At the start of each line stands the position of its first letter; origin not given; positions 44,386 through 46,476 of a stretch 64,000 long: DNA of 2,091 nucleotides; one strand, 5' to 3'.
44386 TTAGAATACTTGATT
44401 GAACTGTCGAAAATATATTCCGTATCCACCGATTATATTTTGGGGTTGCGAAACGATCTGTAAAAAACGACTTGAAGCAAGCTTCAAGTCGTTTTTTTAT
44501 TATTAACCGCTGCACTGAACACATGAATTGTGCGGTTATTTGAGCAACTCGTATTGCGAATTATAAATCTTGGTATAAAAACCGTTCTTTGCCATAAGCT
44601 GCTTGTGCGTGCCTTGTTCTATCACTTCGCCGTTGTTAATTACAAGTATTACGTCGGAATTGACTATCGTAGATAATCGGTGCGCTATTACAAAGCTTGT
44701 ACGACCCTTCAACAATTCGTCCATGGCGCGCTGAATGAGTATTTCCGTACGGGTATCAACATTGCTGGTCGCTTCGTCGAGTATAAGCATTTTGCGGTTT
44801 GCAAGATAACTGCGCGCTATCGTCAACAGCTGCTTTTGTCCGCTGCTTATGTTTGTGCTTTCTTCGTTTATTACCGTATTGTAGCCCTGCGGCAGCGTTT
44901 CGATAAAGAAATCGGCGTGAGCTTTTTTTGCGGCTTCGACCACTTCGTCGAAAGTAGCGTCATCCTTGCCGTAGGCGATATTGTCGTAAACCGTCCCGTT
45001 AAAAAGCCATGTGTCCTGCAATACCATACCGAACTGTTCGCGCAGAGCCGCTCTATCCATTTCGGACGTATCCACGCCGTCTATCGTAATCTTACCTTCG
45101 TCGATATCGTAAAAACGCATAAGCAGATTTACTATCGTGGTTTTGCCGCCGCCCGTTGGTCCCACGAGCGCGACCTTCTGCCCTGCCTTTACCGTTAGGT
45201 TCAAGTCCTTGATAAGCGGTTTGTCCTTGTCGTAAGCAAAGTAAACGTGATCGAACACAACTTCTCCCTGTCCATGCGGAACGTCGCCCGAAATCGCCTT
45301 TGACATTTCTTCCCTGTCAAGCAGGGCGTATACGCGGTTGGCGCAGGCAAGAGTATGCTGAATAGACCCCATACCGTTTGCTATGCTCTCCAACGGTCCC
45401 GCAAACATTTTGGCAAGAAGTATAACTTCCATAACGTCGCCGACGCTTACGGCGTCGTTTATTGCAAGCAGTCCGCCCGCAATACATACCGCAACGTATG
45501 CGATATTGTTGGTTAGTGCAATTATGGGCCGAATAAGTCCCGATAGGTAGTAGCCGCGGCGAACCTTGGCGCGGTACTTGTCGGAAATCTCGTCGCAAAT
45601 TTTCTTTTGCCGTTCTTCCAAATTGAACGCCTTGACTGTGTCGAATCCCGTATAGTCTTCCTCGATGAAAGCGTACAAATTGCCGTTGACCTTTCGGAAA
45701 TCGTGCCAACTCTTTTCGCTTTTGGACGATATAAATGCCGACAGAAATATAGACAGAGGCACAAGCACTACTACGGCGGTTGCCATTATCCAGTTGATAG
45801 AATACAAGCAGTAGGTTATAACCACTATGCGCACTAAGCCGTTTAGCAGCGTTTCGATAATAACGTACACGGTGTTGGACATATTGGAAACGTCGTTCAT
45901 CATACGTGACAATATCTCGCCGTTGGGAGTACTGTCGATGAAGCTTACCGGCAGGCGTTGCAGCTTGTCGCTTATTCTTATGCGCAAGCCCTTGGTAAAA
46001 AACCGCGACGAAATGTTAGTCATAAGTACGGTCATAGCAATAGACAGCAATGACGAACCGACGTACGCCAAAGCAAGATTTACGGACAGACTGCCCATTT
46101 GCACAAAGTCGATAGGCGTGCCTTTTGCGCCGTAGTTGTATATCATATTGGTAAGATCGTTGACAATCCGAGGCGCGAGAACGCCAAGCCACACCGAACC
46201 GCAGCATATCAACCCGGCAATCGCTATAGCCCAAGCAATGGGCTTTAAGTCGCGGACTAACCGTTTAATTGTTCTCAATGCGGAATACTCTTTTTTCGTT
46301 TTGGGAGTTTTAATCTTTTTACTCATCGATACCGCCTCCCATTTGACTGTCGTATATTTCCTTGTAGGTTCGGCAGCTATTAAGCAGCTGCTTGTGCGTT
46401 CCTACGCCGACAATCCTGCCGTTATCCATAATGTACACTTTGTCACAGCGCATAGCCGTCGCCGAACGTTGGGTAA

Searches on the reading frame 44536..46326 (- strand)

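Call 48: search_protein_families(library=pfam, proteins=[window:44536-46326:-], max_evalue=0.00001)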
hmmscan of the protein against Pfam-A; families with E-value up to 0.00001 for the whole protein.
window:44536-46326:- (596 aa): 2 families
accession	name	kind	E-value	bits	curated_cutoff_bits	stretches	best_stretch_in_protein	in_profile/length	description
PF00664.28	ABC_membrane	-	7e-37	128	28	1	48-311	15-273/274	ABC transporter transmembrane region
PF00005.33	ABC_tran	-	4.5e-31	108.7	25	1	373-521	2-137/137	ABC transporter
